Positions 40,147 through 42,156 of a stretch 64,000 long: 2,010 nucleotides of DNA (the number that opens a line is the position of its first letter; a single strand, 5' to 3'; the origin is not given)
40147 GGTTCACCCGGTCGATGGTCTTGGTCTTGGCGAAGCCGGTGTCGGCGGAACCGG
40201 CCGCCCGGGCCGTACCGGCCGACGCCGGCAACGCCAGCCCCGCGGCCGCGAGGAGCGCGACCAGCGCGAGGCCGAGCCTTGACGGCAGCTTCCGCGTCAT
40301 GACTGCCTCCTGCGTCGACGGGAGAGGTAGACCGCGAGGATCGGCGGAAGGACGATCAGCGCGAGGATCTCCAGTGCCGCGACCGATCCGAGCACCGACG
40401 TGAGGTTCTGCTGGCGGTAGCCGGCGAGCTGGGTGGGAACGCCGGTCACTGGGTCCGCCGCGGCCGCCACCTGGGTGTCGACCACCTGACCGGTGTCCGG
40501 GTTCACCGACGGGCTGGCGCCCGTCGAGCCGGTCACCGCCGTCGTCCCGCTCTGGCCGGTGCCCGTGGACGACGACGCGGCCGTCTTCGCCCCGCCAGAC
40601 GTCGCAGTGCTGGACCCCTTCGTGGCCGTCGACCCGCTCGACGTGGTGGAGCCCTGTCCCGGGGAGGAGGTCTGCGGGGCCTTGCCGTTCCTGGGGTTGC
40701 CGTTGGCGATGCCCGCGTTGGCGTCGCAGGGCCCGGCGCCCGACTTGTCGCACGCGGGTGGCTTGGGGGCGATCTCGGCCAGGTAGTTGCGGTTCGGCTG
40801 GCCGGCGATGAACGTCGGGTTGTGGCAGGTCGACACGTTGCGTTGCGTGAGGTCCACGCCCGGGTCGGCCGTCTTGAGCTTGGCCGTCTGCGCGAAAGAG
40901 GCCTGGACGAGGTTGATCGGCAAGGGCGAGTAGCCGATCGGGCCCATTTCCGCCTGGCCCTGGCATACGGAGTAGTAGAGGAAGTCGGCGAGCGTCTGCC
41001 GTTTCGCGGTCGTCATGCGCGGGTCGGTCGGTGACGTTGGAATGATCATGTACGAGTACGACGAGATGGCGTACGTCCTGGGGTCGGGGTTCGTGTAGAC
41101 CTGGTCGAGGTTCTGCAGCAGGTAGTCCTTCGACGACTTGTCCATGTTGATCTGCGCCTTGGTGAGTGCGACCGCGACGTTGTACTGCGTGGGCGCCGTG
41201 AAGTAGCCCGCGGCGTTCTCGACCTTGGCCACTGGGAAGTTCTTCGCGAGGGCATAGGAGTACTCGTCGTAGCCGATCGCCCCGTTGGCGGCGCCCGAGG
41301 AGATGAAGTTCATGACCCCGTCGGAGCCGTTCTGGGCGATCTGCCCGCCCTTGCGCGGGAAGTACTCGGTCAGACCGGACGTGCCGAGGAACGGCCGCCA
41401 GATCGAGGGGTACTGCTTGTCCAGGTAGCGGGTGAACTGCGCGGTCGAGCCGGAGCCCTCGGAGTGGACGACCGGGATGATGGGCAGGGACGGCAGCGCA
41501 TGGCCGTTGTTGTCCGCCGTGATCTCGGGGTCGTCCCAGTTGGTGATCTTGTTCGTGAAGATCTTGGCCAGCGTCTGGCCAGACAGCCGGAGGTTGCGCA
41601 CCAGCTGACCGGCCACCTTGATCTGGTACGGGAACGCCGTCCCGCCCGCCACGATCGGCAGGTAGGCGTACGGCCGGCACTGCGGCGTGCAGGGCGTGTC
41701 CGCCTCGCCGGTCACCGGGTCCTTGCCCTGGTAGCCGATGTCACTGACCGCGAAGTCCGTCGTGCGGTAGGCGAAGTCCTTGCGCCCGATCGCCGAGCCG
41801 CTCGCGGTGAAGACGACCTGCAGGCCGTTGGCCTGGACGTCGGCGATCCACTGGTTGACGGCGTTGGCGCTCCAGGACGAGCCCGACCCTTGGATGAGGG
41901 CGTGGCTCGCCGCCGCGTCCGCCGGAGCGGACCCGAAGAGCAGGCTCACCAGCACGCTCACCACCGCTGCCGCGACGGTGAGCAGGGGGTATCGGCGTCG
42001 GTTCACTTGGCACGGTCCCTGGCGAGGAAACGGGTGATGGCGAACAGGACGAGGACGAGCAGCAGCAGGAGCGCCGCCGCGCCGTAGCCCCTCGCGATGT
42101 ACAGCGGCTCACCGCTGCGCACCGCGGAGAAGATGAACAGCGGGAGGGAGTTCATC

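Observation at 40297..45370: Non-canonical phosphate-transporter operon: order pstB-pstC-pstA-pstS with overlapping start/stop codons, preceded by an unknown small ORF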

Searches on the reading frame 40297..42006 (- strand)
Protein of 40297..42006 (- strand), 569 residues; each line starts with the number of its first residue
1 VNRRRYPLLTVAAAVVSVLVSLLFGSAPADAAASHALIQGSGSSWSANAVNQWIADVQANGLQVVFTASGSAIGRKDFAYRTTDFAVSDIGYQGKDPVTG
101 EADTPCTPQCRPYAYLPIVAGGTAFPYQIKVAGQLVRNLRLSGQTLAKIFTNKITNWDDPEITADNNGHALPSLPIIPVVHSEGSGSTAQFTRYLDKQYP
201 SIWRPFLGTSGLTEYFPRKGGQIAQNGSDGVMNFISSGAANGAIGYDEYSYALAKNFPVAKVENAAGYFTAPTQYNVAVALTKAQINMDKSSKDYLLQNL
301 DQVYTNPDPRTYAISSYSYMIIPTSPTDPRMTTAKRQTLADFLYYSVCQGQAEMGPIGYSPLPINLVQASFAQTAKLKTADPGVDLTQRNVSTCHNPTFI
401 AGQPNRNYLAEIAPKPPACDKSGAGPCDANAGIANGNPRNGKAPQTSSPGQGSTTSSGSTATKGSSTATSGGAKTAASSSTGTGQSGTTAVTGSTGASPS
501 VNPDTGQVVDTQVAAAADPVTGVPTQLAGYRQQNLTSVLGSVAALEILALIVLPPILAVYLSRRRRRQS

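Call 4: search_protein_families(library=pfam, proteins=[window:40297-42006:-], max_evalue=0.01)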
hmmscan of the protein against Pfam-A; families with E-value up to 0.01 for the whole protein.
window:40297-42006:- (569 aa): 1 family
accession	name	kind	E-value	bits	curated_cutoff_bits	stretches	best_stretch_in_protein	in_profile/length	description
PF12849.12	PBP_like_2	-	1.5e-34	120.4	27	1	31-348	3-265/267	PBP superfamily domain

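Call 5: search_protein_families(library=ncbifam, proteins=[window:40297-42006:-], max_evalue=0.01)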
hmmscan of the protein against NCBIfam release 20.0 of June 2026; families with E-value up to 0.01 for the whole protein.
window:40297-42006:- (569 aa): 4 families
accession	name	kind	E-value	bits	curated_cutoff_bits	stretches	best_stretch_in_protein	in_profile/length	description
TIGR00975.1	3a0107s03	equivalog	3e-55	187.5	205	1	38-373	1-310/315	phosphate ABC transporter substrate-binding protein PstS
NF008171.0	PRK10918.1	equivalog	1.1e-27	97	339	1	14-369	7-328/346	phosphate ABC transporter substrate-binding protein PstS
TIGR02136.1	ptsS_2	subfamily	2.1e-05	23.9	206.6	1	2-276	2-243/295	phosphate ABC transporter substrate-binding protein PstS family protein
NF052246.1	SorB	equivalog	0.00097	19.2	93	1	373-406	11-43/80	SorB family sulfite dehydrogenase c-type cytochrome subunit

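Call 24: search_solved_structures(query=window:40297-42006:-, max_evalue=0.001, show_alignments=5)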
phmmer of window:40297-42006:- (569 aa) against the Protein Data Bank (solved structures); distinct sequences matched with E-value up to 0.001: 19.
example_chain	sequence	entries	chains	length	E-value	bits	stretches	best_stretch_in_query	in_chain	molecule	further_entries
8ods_A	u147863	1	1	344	1.3e-28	103.3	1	26-369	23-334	Phosphate-binding protein PstS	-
35yt_A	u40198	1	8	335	1.5e-26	96.5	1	36-372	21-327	Phosphate-binding protein PstS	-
4lvq_A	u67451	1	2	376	3.8e-26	95.2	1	26-365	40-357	Phosphate-binding protein PstS 3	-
7dm1_B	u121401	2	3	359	9e-24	87.3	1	136-377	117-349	Phosphate-binding protein PstS 1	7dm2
1pc3_A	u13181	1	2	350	1.3e-23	86.8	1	137-375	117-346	Phosphate-binding protein 1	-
5wnn_A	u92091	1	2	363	1.5e-22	83.3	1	29-289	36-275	Phosphate-binding protein PstS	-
9k3s_E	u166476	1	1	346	5.2e-22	81.5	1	13-368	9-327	Phosphate-binding protein PstS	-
9k3x_E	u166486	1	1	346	1.5e-21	80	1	13-368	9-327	Phosphate-binding protein PstS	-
1ixh_A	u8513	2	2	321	7.8e-21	77.6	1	36-368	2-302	PHOSPHATE-BINDING PROTEIN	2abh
1ixg_A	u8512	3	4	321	9.8e-21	77.3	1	36-368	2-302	PHOSPHATE-BINDING PROTEIN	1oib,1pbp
1a54_A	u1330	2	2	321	1.1e-20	77.2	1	36-368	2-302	Phosphate-binding protein PstS | PHOSPHATE-BINDING PROTEIN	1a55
1quk_A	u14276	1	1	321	1.6e-20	76.6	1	36-368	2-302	PHOSPHATE-BINDING PROTEIN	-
1qul_A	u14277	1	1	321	2.2e-20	76.1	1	36-368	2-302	PHOSPHATE-BINDING PROTEIN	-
1a40_A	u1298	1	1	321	2.7e-20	75.8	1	36-368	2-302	PHOSPHATE-BINDING PERIPLASMIC PROTEIN PRECURSOR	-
1qui_A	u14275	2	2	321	3e-20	75.7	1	36-368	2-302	PHOSPHATE-BINDING PROTEIN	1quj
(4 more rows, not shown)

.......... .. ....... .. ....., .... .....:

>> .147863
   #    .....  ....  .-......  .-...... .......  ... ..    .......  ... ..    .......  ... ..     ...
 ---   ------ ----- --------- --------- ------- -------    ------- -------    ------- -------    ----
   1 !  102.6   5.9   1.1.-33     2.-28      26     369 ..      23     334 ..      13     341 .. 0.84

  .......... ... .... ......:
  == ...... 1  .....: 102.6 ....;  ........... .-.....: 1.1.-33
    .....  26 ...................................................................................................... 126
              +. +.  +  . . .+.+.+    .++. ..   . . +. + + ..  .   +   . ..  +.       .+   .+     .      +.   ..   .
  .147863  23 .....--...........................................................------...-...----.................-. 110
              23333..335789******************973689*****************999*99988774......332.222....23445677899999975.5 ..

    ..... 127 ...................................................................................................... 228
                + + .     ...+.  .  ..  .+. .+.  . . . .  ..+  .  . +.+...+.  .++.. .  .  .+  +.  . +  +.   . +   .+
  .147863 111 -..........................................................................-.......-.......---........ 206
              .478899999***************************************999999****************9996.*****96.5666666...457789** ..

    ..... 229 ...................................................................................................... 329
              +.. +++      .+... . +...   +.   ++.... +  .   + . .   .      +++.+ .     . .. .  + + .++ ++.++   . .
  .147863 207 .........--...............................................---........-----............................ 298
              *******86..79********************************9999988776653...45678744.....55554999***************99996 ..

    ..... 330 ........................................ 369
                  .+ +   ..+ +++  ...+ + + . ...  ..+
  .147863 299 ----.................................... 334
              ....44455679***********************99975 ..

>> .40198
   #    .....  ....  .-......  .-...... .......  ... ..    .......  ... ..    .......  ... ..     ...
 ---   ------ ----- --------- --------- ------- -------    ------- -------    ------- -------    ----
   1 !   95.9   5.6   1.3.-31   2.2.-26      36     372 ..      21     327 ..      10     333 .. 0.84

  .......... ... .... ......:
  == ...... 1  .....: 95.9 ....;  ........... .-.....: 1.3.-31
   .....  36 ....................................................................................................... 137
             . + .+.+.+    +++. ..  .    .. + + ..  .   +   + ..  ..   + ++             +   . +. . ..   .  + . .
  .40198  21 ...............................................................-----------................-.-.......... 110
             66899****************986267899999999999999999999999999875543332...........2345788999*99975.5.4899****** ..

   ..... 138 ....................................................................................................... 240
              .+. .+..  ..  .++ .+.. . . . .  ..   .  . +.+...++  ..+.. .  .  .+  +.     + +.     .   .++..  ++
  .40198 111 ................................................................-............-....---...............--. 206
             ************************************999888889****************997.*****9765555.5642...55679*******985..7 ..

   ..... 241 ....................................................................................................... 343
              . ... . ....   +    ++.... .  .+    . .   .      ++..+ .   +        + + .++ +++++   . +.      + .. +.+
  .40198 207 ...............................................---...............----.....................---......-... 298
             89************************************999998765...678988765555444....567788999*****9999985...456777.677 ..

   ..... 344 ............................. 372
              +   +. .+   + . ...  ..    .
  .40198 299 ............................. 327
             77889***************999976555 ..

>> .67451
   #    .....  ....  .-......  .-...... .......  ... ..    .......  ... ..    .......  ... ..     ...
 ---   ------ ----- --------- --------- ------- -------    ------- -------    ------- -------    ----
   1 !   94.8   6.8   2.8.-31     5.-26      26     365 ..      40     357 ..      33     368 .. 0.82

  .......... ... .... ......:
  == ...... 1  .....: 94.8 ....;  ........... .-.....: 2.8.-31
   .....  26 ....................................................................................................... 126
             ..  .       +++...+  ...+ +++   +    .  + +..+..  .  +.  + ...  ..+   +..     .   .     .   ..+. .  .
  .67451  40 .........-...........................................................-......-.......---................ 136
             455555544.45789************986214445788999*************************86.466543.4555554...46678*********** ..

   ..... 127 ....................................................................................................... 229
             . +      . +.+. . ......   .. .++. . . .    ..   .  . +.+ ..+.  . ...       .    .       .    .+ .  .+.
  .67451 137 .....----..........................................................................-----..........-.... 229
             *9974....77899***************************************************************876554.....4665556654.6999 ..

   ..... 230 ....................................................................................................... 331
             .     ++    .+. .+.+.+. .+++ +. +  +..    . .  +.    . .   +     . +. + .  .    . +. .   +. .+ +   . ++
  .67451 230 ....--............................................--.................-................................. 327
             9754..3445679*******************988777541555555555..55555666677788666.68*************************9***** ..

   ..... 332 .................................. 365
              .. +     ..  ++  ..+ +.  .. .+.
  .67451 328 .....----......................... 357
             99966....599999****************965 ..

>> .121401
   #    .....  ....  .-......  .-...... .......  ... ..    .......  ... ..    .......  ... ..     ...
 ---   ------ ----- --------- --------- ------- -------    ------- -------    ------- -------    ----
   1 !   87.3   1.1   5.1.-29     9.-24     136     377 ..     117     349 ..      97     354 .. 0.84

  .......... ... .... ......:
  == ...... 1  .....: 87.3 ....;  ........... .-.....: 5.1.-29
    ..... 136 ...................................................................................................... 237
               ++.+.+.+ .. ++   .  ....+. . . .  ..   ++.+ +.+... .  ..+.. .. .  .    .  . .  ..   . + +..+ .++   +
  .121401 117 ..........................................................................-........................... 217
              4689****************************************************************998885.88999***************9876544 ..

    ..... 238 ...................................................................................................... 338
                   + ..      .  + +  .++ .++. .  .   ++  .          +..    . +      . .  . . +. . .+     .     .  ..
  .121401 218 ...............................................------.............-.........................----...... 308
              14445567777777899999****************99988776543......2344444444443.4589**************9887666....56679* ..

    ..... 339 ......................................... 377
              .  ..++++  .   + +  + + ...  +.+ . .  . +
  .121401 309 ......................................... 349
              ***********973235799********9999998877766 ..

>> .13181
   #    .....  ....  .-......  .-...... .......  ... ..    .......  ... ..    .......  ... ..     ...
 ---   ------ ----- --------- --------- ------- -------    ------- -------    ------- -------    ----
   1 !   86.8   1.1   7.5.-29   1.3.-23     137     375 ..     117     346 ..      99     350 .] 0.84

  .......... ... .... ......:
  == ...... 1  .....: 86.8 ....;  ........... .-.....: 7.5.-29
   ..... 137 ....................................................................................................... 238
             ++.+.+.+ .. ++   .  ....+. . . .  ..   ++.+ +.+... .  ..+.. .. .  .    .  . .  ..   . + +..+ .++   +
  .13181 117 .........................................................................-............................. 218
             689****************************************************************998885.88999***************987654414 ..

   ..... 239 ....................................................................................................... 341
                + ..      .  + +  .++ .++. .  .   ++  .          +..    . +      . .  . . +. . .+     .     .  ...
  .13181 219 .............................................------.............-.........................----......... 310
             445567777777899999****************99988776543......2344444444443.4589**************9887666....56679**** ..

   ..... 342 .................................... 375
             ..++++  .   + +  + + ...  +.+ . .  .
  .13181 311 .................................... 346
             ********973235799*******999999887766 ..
